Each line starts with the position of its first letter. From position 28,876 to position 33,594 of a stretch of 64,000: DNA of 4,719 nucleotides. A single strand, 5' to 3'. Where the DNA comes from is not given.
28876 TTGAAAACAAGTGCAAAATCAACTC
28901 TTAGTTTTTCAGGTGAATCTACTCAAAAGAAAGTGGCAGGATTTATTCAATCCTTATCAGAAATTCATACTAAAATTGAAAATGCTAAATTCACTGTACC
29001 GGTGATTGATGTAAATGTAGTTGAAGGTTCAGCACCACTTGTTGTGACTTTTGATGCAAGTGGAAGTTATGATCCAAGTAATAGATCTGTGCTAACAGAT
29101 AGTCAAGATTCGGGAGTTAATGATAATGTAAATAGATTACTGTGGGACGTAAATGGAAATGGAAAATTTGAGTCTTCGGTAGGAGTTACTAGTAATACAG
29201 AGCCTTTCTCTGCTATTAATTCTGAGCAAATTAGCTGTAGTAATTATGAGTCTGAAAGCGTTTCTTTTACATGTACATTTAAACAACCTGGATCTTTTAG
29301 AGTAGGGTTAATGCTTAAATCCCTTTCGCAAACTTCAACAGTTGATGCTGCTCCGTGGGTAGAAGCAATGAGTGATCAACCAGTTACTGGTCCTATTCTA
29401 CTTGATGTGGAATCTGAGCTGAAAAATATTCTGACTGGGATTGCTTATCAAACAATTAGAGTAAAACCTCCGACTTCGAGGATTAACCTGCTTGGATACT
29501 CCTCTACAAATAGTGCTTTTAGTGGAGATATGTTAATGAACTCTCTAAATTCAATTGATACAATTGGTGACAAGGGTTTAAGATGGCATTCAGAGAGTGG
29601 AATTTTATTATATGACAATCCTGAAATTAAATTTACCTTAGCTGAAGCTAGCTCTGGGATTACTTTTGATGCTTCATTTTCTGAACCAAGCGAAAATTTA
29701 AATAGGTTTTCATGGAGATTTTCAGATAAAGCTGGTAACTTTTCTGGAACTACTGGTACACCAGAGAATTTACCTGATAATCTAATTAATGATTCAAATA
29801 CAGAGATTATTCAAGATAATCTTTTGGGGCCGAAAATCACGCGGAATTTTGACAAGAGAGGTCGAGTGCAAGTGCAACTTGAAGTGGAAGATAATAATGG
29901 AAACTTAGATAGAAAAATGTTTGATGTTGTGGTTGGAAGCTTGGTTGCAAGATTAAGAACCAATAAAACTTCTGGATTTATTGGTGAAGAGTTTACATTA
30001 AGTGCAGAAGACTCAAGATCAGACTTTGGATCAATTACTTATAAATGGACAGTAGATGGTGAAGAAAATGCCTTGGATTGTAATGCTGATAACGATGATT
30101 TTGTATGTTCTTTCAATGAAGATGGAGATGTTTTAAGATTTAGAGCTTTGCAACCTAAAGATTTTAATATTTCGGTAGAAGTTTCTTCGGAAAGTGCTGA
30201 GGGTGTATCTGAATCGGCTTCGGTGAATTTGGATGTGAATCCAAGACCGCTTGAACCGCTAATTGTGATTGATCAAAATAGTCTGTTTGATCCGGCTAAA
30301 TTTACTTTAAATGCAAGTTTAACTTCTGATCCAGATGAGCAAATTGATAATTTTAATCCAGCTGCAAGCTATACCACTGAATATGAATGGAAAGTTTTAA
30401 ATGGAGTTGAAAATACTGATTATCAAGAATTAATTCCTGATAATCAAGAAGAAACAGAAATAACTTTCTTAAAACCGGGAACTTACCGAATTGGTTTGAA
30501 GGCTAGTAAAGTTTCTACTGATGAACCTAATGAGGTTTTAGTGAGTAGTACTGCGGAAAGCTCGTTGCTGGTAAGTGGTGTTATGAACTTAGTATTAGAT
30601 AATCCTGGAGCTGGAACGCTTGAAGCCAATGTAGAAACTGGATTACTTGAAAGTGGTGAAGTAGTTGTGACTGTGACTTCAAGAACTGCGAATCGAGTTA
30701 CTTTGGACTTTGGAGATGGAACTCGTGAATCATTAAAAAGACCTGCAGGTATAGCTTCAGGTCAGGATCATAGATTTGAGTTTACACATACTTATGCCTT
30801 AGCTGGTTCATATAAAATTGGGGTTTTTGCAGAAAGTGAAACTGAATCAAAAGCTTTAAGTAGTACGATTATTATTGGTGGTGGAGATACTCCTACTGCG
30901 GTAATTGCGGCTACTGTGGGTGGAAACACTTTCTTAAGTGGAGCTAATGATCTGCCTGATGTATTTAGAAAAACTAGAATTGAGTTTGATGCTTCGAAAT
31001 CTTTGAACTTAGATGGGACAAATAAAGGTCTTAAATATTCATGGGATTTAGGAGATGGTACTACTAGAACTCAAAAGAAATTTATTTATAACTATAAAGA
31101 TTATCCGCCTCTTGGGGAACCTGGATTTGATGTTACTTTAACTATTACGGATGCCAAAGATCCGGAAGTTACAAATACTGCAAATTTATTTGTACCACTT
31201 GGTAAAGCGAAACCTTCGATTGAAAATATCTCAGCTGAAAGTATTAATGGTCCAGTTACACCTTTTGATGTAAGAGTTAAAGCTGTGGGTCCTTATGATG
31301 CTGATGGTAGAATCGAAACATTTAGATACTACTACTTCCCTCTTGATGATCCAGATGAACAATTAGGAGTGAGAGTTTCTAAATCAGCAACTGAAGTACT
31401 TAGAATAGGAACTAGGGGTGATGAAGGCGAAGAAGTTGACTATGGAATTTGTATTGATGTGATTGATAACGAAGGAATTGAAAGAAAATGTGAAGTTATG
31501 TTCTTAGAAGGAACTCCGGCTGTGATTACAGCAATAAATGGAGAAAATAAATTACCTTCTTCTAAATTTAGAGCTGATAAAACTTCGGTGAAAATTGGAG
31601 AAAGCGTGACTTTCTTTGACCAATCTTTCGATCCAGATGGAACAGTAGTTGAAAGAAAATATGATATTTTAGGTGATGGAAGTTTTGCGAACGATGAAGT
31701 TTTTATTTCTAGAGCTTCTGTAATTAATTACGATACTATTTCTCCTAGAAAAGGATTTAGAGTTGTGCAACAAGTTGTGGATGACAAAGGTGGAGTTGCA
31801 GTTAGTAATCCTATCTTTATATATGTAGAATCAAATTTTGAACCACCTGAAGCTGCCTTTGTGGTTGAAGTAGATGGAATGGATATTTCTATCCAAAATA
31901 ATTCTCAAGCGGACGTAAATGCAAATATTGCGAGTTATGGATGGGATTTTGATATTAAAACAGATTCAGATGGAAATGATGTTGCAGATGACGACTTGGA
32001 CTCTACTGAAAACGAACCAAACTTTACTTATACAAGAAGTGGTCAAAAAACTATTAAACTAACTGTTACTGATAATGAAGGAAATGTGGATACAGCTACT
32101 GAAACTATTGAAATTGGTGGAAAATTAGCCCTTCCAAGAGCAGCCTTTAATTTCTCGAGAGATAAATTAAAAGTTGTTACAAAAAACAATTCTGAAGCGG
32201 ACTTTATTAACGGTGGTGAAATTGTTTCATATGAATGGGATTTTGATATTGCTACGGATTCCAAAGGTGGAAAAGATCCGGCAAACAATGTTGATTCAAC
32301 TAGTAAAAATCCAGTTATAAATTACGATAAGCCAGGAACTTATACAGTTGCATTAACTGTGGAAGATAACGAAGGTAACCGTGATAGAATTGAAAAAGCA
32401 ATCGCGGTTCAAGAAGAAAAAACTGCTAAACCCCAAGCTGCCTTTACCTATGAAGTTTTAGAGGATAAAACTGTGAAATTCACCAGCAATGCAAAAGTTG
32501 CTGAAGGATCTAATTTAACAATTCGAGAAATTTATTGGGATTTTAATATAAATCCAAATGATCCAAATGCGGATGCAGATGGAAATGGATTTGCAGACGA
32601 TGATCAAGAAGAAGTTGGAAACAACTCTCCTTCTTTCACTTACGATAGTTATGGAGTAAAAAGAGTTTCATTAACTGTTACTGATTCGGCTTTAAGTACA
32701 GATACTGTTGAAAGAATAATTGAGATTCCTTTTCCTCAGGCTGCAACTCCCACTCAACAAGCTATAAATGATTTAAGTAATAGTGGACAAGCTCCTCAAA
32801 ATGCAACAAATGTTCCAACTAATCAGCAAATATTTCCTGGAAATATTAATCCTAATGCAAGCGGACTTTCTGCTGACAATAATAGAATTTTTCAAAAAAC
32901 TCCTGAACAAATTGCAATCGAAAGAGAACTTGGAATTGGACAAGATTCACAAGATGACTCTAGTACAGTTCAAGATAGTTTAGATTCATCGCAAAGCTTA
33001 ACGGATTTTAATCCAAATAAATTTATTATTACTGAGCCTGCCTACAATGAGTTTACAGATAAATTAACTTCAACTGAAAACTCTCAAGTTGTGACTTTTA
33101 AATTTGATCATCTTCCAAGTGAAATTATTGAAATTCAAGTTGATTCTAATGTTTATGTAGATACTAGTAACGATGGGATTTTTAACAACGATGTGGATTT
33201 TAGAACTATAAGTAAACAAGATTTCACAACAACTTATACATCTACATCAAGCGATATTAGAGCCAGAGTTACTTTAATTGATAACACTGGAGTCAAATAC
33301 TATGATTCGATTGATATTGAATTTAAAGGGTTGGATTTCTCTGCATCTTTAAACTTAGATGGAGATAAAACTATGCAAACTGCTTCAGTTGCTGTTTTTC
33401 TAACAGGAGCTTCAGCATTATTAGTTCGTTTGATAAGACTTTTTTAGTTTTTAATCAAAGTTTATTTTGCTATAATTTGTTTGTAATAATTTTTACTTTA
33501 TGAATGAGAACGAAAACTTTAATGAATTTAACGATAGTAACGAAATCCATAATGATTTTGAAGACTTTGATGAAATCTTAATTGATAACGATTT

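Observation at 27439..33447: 2002-aa chimera: pilin-like hairpin fused to a helical stalk, a >=12-module PKD array and a C-terminal anchor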

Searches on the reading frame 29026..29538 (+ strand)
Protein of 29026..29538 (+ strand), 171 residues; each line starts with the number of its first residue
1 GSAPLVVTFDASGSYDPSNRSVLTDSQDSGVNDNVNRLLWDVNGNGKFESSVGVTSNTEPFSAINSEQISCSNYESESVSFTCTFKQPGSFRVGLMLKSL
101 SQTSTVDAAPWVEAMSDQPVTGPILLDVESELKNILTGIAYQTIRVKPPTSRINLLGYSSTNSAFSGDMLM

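Call 26: search_protein_families(library=pfam, proteins=[window:29026-29538:+], max_evalue=1)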
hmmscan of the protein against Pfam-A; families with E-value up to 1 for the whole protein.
window:29026-29538:+ (171 aa): 1 family
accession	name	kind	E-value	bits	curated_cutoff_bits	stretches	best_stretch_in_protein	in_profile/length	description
PF23196.1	NOMO_6th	-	0.05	14.4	27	1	66-115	40-89/123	NOMO sixth transthyretin-like domain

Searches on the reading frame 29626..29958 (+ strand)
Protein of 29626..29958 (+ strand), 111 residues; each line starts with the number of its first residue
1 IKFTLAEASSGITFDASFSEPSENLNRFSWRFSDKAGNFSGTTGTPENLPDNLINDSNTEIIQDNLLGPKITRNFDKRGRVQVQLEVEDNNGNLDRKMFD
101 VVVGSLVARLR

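Call 26: search_protein_families(library=pfam, proteins=[window:29626-29958:+], max_evalue=1)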
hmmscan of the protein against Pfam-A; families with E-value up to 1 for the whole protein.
window:29626-29958:+ (111 aa): 2 families
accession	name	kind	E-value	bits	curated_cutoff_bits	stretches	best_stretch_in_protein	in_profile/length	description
PF18911.6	PKD_4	-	1.4e-07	31.9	27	2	7-36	15-45/85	PKD domain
PF00801.26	PKD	-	0.015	15.8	23.5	1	27-97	31-75/80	PKD domain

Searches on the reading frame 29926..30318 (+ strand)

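Call 26: search_protein_families(library=pfam, proteins=[window:29926-30318:+], max_evalue=1)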
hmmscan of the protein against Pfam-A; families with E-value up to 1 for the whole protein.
window:29926-30318:+ (131 aa): 1 family
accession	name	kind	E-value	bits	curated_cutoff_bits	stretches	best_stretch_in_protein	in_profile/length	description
PF02010.21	REJ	-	0.001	18.2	25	1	36-113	13-88/452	REJ domain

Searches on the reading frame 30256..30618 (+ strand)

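Call 26: search_protein_families(library=pfam, proteins=[window:30256-30618:+], max_evalue=1)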
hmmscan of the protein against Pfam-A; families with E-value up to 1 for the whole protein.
window:30256-30618:+ (121 aa): 2 families
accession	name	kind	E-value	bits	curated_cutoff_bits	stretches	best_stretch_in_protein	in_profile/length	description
PF22352.2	K319L-like_PKD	-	0.003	17.9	27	1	15-84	13-69/84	K319L-like, PKD domain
PF07495.19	Y_Y_Y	-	0.052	13.9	26.6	1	62-92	26-55/65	Y_Y_Y domain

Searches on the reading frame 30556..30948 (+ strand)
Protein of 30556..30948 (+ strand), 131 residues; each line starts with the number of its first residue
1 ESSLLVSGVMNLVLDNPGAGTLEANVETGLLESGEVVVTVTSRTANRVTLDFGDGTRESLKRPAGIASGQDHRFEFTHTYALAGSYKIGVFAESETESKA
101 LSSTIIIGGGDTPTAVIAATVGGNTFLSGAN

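Call 26: search_protein_families(library=pfam, proteins=[window:30556-30948:+], max_evalue=1)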
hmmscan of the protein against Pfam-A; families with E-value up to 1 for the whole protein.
window:30556-30948:+ (131 aa): 3 families
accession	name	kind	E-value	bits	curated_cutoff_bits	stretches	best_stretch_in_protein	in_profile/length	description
PF00801.26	PKD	-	1.1e-06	29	23.5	1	32-106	12-79/80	PKD domain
PF18911.6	PKD_4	-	0.00091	19.7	27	1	44-102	33-78/85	PKD domain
PF07705.17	CARDB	-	0.11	13.2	22.7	1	12-96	25-87/101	CARDB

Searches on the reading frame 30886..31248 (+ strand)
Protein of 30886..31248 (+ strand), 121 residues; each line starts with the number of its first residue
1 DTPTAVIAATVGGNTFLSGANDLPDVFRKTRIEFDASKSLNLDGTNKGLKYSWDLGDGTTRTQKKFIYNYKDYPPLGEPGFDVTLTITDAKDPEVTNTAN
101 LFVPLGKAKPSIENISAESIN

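Call 26: search_protein_families(library=pfam, proteins=[window:30886-31248:+], max_evalue=1)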
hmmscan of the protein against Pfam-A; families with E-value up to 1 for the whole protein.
window:30886-31248:+ (121 aa): 2 families
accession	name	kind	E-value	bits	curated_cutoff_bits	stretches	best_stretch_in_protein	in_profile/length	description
PF18911.6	PKD_4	-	1.2e-08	35.3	27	1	28-99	16-81/85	PKD domain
PF00801.26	PKD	-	0.00017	21.9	23.5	1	34-91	19-69/80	PKD domain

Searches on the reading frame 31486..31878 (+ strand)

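Call 26: search_protein_families(library=pfam, proteins=[window:31486-31878:+], max_evalue=1)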
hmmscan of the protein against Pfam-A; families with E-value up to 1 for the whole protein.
window:31486-31878:+ (131 aa): 1 family
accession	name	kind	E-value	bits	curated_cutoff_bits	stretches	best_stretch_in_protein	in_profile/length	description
PF04110.19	APG12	-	0.076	13.9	22.8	1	84-121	21-58/87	Ubiquitin-like autophagy protein Apg12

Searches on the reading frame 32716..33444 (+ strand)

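Call 26: search_protein_families(library=pfam, proteins=[window:32716-33444:+], max_evalue=1)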
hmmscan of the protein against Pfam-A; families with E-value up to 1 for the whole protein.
window:32716-33444:+ (243 aa): 2 families
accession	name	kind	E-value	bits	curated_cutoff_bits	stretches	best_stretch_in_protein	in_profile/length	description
PF16480.10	DUF5057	-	0.016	15.1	27.9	1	89-201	103-213/378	Domain of unknown function (DUF5057)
PF12988.13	TraQ_transposon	-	0.056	13.9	27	1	139-194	68-123/133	TraQ conjugal transfer protein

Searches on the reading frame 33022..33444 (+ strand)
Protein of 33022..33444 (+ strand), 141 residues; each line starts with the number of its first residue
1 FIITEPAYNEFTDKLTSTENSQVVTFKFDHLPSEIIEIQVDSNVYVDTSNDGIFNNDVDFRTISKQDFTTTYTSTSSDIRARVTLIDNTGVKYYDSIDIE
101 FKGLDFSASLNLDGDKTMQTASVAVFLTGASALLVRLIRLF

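Call 96: predict_structure(alignment_id=A4)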
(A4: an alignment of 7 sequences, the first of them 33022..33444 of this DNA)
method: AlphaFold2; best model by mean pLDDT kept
length: 141 residues; sequences in the alignment: 7
mean_pLDDT: 71.0   pTM: 0.61
mean pLDDT of the five models: 71.0, 65.6, 65.0, 53.4, 51.4
residues with pLDDT >= 90: 9; 70-90: 89; 50-70: 6; < 50: 37
segments of 3 or more residues with pLDDT < 50: 104-137, 139-141
pLDDT, mean of each block of 10 residues (from residue 1): 79 83 83 88 85 81 84 82 91 86 46 28 33 46 50
secondary structure, 60 per line:
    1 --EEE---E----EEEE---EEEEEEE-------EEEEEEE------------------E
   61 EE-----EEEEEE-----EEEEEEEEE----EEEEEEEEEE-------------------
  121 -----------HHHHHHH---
elements in order: E3-5 E14-17 E21-27 E35-41 E60-62 E68-73 E79-87 E92-101 H132-138

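Call 98: fold_search(model_id=the predicted structure, library=pdb)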
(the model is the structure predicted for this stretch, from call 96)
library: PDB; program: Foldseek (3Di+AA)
matches with E <= 10: 1659; with E <= 0.001: 0
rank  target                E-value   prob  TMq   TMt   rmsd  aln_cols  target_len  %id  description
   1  3pe9_B                6.3e-03  1.00  0.36  0.54   4.4        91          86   14  Structures of Clostridium thermocellum CbhA fibronectin(III)-like modules (released 2011-11-23)
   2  4u6t_A                8.0e-03  1.00  0.38  0.57   4.1        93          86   13  Crystal structure of the Clostridium histolyticum colH collagenase polycystic kidney disease-like domain 2a at 1.76 An (released 2015-03-11)
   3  7wqp_R                9.0e-03  1.00  0.39  0.54   5.8       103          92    9  Adeno-associated virus serotype PHP.eB in complex with AAVR (released 2022-06-15)
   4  4wtz_G                9.5e-03  1.00  0.41  0.51   7.1       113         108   11  Human CEACAM6-CEACAM8 N-domain heterodimer complex (released 2015-11-04)
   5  2ox5_A                9.5e-03  0.99  0.36  0.44   7.0       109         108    9  The SoxYZ complex of Paracoccus pantotrophus (released 2007-05-22)
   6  2p9r_A                1.0e-02  0.99  0.36  0.46   5.2       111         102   11  Human alpha2-macroglogulin is composed of multiple domains, as predicted by homology with complement component C3 (released 2007-08-21)
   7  2p9r_B                1.1e-02  0.99  0.35  0.47   5.3       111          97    7  Human alpha2-macroglogulin is composed of multiple domains, as predicted by homology with complement component C3 (released 2007-08-21)
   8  3pe9_D                1.1e-02  1.00  0.36  0.53   4.5        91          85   13  Structures of Clostridium thermocellum CbhA fibronectin(III)-like modules (released 2011-11-23)
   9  6avz_A                1.1e-02  0.99  0.40  0.50   7.2       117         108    9  Crystal structure of the HopQ-CEACAM3 WT complex (released 2018-05-16)
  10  6nfr                  1.3e-02  0.91  0.30  0.39   8.2       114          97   10  CopC from Pseudomonas fluorescens (released 2019-04-24)
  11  4y88                  1.3e-02  1.00  0.41  0.51   7.1       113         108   11  Crystal structure of the N-terminal domain of CEACAM8 (released 2015-10-07)
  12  6cpd_A                1.3e-02  0.98  0.39  0.42   5.9       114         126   13  Crystal structure of PmoD soluble domain from Methylocystis sp. ATCC 49242 (Rockwell) (released 2018-10-31)
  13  4jgu_A                1.5e-02  1.00  0.39  0.55   9.6       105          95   16  Crystal structure of Clostridium histolyticum ColH collagenase polycystic kidney-disease-like domain 2b at 1.4 Angstro (released 2014-03-05)
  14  4wtz_H                1.5e-02  0.99  0.41  0.51   7.1       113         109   11  Human CEACAM6-CEACAM8 N-domain heterodimer complex (released 2015-11-04)
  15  5g56                  1.5e-02  0.99  0.35  0.09   5.6        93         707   17  THE TETRA-MODULAR CELLULOSOMAL ARABINOXYLANASE CtXyl5A STRUCTURE AS REVEALED BY X-RAY CRYSTALLOGRAPHY (released 2016-06-29)
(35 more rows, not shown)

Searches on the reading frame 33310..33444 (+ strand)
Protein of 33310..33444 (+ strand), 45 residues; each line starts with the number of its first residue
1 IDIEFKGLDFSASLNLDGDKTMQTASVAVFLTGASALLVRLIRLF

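Call 49: search_protein_families(library=ncbifam, proteins=[window:33310-33444:+], max_evalue=10)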
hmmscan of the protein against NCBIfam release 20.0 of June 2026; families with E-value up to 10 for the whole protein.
seq(45 aa): 0 families
